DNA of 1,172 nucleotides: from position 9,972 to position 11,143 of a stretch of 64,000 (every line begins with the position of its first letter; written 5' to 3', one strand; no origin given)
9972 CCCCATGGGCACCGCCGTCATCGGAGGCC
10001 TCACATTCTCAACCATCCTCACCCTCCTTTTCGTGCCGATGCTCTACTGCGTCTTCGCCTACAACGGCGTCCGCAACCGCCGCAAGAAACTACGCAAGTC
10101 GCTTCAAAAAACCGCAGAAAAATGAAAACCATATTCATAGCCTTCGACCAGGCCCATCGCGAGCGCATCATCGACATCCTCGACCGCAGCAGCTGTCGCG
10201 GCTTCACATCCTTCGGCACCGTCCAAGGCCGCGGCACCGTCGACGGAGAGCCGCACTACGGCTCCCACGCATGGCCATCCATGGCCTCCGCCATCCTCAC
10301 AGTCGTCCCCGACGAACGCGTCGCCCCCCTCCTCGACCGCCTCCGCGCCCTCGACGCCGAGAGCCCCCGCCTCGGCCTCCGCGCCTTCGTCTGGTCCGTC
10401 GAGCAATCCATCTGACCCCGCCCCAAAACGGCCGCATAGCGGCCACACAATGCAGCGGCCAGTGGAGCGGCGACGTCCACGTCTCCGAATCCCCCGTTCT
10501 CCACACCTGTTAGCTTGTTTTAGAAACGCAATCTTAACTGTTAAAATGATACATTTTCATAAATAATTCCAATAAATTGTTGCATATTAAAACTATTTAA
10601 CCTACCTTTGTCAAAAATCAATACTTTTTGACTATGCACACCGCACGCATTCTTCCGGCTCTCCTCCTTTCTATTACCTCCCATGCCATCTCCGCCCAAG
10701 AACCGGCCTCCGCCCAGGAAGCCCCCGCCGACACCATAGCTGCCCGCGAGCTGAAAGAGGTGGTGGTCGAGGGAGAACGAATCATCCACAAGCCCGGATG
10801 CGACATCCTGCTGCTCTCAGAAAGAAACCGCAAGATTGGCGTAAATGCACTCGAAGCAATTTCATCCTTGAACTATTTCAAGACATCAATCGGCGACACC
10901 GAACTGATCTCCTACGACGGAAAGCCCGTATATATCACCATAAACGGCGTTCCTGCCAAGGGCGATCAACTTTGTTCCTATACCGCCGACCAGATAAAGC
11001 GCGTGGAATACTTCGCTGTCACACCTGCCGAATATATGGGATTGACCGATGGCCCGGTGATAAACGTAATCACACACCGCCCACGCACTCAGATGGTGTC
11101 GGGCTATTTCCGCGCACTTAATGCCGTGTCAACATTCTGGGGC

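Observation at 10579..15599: Tandem surface beta-barrel genes with near-identical ends and divergent interiors (cassette-like array)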

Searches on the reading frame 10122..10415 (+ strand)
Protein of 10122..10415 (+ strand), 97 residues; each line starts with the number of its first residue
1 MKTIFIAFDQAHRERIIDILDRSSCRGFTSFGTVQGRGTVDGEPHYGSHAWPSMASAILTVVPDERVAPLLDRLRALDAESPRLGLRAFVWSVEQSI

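Call 86: search_protein_families(library=pfam, proteins=[window:10122-10415:+], max_evalue=0.001)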
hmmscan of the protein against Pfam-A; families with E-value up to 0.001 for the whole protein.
window:10122-10415:+ (97 aa): 1 family
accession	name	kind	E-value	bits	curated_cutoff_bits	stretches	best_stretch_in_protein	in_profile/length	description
PF00543.27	P-II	-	2.1e-05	25.2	25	1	1-95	1-94/102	Nitrogen regulatory protein P-II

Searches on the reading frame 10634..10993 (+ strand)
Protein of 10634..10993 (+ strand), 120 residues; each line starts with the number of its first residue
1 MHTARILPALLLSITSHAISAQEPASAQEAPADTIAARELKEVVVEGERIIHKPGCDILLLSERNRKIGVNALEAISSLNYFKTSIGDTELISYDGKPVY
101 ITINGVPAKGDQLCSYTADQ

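Call 47: find_homologous_proteins(query=window:10634-10993:+, max_evalue=0.00001)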
Query window:10634-10993:+ (120 aa): 3 proteins with E <= 0.00001 among 15 candidates.
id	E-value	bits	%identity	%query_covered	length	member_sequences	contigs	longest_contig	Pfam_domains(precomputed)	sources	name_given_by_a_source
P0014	1.3e-48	181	78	96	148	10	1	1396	-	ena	-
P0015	3.0e-47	177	73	100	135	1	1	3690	-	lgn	-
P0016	8.9e-33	130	66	85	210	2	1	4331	-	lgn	-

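Call 49: find_encoding_contigs(protein=P0015, flank=5000, max_places=3)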
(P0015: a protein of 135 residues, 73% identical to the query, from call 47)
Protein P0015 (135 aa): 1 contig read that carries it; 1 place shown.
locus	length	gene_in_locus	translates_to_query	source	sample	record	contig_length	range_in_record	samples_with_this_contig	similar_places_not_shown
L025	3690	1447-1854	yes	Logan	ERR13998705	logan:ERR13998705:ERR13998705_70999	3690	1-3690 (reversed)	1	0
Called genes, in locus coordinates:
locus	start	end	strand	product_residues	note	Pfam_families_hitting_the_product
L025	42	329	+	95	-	-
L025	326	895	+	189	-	PF00691:OmpA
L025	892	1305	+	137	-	PF01894:YjbQ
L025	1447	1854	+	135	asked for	-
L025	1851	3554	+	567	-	PF14905:OMP_b-brl_3 (weak)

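Call 50: find_encoding_contigs(protein=P0014, flank=5000, max_places=3)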
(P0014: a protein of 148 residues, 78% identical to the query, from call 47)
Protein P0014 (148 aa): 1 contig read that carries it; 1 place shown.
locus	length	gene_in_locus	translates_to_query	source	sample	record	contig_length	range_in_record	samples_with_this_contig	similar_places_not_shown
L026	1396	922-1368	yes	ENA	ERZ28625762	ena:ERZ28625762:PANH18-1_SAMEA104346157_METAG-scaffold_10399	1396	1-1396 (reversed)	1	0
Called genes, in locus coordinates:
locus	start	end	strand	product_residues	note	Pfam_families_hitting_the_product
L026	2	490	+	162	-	?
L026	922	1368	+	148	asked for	-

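Call 51: find_encoding_contigs(protein=P0016, flank=5000, max_places=3)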
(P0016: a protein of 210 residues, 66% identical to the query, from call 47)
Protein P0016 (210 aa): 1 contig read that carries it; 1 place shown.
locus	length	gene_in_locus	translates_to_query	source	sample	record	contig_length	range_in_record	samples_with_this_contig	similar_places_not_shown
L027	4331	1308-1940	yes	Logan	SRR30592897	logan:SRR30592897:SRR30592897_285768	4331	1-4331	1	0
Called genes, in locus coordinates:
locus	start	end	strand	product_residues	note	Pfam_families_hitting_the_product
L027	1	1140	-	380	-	?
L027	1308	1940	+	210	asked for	-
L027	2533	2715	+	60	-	-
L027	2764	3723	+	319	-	PF00535:Glycos_transf_2, PF10111:Glyco_tranf_2_2, PF13641:Glyco_tranf_2_3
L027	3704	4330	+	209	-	?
